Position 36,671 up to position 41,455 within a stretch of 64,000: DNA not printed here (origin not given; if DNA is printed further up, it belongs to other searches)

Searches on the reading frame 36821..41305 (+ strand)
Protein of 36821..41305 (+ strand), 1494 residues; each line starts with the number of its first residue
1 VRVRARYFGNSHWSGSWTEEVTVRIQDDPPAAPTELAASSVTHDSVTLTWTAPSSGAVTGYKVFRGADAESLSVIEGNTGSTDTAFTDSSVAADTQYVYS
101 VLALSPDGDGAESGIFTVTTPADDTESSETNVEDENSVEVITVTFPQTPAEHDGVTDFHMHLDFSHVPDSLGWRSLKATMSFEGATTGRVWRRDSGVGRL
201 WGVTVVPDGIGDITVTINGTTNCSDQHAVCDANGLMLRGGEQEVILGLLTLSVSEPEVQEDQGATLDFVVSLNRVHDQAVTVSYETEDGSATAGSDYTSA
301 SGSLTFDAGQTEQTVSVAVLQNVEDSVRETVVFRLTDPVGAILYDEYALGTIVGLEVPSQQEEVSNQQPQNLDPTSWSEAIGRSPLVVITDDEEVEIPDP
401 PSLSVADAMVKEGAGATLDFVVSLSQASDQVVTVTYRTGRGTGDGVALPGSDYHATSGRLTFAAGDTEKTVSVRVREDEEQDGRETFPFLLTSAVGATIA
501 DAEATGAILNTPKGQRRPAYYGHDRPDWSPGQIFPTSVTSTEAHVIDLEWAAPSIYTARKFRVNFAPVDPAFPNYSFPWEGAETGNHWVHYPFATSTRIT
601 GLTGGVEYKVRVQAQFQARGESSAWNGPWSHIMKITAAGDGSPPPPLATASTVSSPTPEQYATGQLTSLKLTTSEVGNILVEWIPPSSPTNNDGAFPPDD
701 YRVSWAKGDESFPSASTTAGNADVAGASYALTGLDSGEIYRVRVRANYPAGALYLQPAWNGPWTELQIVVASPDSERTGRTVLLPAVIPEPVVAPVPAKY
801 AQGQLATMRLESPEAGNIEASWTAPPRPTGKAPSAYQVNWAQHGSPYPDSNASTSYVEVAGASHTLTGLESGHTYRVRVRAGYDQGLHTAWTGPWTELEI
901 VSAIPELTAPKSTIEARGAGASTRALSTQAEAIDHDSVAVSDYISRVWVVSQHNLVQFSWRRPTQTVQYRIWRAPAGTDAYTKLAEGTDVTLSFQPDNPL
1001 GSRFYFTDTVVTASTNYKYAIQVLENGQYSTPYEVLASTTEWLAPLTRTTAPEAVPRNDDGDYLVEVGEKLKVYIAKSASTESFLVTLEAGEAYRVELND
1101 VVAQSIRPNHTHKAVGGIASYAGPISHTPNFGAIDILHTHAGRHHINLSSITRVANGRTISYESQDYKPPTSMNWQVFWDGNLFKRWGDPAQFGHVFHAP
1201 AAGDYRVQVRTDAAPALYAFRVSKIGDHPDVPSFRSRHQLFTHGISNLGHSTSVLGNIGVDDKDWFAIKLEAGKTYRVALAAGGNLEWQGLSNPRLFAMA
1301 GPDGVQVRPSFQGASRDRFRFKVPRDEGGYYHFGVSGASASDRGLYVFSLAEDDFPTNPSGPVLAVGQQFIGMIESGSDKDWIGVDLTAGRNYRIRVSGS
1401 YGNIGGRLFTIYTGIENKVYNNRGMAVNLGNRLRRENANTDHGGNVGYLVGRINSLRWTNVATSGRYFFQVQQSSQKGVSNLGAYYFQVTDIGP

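Call 63: search_protein_families(library=ncbifam, proteins=[window:36821-41305:+], max_evalue=1e-10)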
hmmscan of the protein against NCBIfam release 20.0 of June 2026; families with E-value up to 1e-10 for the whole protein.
window:36821-41305:+ (1494 aa): 1 family
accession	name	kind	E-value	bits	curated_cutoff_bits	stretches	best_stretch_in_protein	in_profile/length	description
TIGR00845.1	caca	equivalog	4.9e-14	51.1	679.85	0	260-322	408-470/921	sodium/calcium exchanger 1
